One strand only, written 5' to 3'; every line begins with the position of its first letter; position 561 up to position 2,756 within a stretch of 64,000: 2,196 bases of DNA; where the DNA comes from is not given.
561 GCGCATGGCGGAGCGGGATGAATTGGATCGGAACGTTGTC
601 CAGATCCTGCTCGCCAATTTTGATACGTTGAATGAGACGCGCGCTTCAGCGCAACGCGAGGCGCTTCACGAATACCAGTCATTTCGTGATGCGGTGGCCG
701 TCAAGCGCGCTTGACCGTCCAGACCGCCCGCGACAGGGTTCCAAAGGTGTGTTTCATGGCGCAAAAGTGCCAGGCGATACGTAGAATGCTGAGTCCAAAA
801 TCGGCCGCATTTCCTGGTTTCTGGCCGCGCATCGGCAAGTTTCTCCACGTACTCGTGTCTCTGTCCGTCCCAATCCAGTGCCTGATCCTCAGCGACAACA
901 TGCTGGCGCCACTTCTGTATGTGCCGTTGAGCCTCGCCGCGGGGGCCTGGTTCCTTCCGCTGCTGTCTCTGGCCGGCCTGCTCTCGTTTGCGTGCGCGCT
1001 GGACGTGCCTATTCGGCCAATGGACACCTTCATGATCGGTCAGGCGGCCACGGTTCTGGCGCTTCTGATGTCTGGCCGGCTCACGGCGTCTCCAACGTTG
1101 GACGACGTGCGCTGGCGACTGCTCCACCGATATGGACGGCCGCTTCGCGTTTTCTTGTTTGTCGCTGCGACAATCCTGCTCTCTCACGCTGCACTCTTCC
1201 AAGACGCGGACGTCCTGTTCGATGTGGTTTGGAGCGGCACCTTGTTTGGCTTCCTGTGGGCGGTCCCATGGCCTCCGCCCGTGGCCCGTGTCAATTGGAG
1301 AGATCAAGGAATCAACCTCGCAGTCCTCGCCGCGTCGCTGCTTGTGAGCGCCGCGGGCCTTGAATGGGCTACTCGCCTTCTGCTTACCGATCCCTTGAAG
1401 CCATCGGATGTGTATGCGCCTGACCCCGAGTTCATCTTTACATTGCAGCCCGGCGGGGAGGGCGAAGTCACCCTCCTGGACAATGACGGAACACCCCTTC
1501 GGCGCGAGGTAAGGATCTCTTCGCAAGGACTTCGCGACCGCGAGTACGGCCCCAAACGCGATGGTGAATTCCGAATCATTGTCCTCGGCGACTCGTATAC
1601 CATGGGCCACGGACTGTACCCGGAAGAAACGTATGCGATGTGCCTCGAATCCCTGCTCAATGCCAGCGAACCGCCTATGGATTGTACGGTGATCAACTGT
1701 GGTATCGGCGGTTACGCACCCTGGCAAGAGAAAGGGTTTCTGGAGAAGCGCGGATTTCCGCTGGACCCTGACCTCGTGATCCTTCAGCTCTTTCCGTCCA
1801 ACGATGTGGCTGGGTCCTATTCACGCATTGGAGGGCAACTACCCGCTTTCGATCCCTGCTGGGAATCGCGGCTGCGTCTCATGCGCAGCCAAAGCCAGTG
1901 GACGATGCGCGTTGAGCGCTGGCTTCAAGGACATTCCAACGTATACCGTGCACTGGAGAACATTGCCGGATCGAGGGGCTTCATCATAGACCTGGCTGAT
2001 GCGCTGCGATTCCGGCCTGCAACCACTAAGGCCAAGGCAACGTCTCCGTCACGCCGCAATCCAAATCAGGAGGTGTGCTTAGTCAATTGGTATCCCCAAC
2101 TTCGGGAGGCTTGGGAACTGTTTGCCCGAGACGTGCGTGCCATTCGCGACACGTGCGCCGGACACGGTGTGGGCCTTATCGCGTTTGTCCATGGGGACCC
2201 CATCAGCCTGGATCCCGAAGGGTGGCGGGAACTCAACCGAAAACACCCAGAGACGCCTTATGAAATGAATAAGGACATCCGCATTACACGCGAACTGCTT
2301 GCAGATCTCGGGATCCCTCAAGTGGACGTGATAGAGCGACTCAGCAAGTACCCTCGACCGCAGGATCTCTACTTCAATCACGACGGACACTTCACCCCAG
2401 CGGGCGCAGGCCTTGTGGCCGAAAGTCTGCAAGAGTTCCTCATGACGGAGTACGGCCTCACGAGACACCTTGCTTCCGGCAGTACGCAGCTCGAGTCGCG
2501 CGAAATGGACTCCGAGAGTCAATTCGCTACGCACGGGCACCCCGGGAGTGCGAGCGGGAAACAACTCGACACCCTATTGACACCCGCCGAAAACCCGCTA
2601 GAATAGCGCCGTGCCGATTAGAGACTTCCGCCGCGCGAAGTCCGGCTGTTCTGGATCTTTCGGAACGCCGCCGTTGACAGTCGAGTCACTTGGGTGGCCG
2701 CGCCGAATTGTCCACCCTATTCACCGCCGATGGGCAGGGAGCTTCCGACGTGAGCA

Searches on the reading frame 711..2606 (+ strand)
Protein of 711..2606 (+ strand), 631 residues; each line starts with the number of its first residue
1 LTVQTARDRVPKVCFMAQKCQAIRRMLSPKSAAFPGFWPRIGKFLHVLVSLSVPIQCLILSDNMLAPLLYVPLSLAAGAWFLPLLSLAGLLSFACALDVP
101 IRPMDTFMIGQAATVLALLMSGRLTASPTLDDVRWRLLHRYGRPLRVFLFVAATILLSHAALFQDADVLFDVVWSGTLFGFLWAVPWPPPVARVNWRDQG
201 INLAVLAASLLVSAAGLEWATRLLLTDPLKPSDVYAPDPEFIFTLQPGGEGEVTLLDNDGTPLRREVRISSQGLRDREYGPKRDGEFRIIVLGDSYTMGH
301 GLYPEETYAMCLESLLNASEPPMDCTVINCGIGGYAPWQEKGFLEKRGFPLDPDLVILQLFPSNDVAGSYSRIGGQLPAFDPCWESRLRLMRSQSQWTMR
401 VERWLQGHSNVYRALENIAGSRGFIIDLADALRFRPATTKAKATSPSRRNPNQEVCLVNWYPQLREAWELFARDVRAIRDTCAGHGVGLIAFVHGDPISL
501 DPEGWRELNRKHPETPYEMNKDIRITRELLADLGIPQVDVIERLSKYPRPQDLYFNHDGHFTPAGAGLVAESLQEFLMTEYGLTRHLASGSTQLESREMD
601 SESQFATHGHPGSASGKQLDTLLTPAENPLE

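Call 51: search_protein_families(library=pfam, max_evalue=0.001, proteins=[window:711-2606:+])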
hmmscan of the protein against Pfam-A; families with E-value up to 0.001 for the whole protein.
window:711-2606:+ (631 aa): 2 families
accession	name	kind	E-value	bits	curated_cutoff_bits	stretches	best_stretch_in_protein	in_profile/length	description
PF13472.12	Lipase_GDSL_2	-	5.2e-08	34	32.9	1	291-507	1-162/178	GDSL-like Lipase/Acylhydrolase family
PF16822.11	ALGX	-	4.5e-06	27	26.5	1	473-584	30-134/268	SGNH hydrolase-like domain, acetyltransferase AlgX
